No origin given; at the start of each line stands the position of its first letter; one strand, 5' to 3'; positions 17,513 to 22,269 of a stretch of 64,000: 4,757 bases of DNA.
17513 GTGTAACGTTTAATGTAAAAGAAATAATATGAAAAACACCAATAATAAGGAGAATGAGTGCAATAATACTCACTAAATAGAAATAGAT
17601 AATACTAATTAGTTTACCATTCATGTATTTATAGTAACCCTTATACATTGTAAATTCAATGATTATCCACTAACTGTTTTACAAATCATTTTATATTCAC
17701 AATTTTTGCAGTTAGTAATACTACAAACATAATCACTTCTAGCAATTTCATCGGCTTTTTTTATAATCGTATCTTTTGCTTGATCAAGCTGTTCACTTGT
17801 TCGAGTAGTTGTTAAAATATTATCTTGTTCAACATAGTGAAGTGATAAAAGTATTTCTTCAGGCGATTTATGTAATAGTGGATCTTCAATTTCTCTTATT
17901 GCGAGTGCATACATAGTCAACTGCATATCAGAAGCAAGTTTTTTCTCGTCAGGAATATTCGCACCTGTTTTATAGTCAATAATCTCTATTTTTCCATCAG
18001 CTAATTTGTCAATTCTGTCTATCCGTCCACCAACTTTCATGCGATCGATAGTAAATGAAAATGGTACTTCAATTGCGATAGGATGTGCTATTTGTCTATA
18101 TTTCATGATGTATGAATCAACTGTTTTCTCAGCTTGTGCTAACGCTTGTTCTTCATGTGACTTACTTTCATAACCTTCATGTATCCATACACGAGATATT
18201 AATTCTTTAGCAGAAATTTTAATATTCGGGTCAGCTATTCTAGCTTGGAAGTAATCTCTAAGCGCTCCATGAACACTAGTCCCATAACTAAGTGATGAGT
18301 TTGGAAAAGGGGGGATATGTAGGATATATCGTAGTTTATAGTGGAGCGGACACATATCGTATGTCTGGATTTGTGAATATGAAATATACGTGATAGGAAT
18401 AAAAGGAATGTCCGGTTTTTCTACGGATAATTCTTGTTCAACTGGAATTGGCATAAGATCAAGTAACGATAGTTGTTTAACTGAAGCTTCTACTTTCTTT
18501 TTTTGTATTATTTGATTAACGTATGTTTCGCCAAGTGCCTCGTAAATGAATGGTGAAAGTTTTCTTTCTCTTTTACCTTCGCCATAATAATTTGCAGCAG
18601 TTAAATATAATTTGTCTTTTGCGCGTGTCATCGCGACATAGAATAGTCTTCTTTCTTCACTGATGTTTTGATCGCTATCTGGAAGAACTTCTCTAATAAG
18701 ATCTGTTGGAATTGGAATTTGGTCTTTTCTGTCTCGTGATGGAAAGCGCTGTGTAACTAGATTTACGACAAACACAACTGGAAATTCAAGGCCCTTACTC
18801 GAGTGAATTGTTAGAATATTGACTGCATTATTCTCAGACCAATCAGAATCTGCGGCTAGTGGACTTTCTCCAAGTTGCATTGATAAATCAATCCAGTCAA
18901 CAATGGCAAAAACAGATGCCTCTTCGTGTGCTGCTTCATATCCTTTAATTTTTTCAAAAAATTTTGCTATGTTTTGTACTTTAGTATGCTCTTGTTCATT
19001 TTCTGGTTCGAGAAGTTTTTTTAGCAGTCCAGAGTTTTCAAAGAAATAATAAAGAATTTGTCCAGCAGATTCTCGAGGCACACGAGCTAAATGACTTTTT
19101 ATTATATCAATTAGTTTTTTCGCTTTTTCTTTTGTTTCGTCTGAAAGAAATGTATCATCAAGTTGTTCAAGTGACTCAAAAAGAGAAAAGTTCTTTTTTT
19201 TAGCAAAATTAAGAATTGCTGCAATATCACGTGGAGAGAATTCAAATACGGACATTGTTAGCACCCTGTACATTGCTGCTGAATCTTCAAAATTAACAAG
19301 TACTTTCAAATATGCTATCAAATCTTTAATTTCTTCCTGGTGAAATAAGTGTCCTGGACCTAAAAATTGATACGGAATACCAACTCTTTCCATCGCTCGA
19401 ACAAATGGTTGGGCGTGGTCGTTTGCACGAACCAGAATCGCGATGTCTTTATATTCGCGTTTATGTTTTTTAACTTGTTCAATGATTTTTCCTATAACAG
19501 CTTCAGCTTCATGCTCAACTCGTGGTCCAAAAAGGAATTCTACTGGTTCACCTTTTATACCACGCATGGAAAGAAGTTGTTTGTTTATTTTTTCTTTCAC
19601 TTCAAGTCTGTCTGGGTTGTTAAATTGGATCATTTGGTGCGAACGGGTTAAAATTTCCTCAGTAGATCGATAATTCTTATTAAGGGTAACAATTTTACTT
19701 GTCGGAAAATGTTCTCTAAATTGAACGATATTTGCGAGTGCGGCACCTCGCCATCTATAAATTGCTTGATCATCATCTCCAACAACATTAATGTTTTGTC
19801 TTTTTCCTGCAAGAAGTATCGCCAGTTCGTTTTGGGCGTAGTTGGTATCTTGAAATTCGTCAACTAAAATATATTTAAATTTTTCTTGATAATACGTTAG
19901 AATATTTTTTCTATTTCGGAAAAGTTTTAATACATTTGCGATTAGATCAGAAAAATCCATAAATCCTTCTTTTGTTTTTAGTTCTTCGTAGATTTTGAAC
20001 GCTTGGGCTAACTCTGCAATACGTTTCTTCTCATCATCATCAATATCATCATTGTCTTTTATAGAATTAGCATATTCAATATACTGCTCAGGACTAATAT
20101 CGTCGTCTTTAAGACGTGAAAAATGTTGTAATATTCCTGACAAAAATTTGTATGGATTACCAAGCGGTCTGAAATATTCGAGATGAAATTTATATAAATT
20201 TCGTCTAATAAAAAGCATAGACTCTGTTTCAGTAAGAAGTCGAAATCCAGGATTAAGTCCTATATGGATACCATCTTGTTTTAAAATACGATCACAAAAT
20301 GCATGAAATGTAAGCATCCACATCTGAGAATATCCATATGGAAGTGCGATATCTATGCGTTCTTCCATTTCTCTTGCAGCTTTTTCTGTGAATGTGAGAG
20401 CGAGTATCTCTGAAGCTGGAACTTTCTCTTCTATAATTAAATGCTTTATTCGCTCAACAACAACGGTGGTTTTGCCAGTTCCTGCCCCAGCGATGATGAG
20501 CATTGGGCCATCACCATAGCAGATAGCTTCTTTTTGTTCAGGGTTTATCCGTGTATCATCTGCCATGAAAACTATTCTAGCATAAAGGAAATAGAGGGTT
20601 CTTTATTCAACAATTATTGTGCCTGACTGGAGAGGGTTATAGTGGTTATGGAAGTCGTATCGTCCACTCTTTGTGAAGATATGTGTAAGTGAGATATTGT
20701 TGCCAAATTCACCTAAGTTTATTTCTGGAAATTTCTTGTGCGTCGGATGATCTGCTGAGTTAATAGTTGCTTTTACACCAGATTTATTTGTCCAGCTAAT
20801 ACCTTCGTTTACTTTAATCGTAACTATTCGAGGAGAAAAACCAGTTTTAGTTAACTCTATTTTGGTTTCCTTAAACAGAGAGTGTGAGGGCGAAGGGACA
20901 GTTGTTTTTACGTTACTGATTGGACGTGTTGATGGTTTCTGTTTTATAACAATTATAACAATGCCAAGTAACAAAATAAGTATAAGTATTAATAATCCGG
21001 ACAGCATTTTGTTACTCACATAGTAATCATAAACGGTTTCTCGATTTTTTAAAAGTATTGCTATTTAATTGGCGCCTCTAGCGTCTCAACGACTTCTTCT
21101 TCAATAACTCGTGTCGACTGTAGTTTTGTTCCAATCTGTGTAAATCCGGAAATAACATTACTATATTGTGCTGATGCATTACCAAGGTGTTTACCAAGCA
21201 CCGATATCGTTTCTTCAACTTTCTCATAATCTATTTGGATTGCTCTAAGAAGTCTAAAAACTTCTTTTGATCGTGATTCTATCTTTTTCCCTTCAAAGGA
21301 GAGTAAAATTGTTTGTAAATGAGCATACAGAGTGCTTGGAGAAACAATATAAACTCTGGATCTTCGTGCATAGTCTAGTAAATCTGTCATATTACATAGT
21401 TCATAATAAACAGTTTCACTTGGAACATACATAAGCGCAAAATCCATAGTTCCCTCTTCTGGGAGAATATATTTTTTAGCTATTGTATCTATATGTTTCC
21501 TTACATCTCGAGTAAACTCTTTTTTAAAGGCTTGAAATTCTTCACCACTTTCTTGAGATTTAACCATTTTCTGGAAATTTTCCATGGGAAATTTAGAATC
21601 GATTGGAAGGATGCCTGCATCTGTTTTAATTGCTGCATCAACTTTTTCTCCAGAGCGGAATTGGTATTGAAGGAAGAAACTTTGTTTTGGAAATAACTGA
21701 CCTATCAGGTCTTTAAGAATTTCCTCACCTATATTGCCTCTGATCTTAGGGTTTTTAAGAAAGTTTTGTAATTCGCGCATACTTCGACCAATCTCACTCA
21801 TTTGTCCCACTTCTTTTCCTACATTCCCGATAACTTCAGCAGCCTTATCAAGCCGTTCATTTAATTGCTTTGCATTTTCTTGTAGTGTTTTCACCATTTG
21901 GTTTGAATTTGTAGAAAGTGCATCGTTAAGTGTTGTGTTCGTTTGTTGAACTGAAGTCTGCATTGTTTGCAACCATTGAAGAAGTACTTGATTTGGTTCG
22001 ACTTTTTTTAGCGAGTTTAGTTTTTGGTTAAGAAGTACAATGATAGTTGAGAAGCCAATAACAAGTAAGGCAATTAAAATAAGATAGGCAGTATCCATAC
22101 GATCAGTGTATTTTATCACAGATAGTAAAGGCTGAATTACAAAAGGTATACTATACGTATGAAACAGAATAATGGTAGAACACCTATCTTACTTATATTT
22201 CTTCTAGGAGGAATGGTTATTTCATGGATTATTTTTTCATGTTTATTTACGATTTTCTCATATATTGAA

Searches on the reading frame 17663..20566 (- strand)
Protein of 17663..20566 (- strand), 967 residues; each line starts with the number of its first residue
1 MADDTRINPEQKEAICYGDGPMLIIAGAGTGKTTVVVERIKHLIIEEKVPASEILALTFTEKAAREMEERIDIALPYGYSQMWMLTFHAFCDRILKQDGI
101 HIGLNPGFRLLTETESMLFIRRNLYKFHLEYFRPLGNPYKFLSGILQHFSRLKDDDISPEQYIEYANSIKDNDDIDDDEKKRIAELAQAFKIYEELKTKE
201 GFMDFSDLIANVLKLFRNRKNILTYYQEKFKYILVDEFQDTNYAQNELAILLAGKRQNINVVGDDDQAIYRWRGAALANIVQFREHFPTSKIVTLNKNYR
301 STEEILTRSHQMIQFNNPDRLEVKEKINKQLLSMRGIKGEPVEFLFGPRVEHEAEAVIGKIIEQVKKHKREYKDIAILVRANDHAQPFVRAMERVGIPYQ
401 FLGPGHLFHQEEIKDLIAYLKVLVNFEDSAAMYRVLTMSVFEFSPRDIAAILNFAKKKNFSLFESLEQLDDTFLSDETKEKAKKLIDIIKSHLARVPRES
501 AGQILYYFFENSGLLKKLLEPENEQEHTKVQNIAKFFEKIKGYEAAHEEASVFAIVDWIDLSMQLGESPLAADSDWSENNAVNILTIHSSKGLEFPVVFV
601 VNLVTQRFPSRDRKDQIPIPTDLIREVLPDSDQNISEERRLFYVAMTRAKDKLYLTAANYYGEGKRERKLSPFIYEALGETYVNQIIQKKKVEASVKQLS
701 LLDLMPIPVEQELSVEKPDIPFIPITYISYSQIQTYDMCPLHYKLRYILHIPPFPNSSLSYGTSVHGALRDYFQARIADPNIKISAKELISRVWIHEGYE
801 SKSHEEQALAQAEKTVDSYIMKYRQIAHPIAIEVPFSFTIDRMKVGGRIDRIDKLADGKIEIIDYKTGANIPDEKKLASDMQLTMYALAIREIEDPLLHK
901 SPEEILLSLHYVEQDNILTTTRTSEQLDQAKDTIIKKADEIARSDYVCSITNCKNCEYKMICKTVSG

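Call 7: search_protein_families(library=pfam, proteins=[window:17663-20566:-], max_evalue=0.001)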
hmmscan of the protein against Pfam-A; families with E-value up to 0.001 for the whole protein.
window:17663-20566:- (967 aa): 9 families
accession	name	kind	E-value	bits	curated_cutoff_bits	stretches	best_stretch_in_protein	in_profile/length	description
PF00580.27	UvrD-helicase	-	1.1e-77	261.8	23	1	8-288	2-271/271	UvrD/REP helicase N-terminal domain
PF13361.12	UvrD_C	-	5.6e-61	207.3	25.6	1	293-659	1-349/350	UvrD-like helicase C-terminal domain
PF12705.13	PDDEXK_1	-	3.1e-36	126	22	1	728-963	2-247/247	PD-(D/E)XK nuclease superfamily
PF13245.12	AAA_19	-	2.7e-22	79.8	25.1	1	11-271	1-132/134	AAA domain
PF13538.12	UvrD_C_2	-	5.3e-13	49.1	27.4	2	634-656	30-52/52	UvrD-like helicase C-terminal domain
PF13604.12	AAA_30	-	3.5e-08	33.8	27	1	7-73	2-68/191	AAA domain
PF01443.25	Viral_helicase1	-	9.5e-07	29.3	21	0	630-655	200-226/228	Viral superfamily 1 RNA helicase core domain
PF10926.14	DUF2800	-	1.7e-06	27.9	21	1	826-964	99-234/368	Protein of unknown function (DUF2800)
PF01930.23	Cas_Cas4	-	0.00048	20.7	22.7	0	846-963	53-159/160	Domain of unknown function DUF83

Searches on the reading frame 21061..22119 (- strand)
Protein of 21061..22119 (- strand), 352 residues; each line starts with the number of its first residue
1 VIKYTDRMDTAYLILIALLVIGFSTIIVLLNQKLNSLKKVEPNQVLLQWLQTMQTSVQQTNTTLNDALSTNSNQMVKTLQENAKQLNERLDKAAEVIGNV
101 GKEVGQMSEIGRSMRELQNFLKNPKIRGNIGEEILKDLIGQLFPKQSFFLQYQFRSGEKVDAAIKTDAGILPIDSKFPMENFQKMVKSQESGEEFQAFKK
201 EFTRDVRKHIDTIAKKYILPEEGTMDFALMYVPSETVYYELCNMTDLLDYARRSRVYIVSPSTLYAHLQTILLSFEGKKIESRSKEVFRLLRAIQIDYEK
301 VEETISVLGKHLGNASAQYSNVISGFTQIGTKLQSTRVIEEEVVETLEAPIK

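Call 77: search_protein_families(library=pfam, proteins=[window:21061-22119:-], max_evalue=0.001)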
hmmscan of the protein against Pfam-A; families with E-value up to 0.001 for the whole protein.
window:21061-22119:- (352 aa): 1 family
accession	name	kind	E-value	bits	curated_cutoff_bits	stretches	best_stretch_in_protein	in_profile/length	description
PF02646.22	RmuC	-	9.5e-54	182.9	26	1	73-334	8-276/291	RmuC family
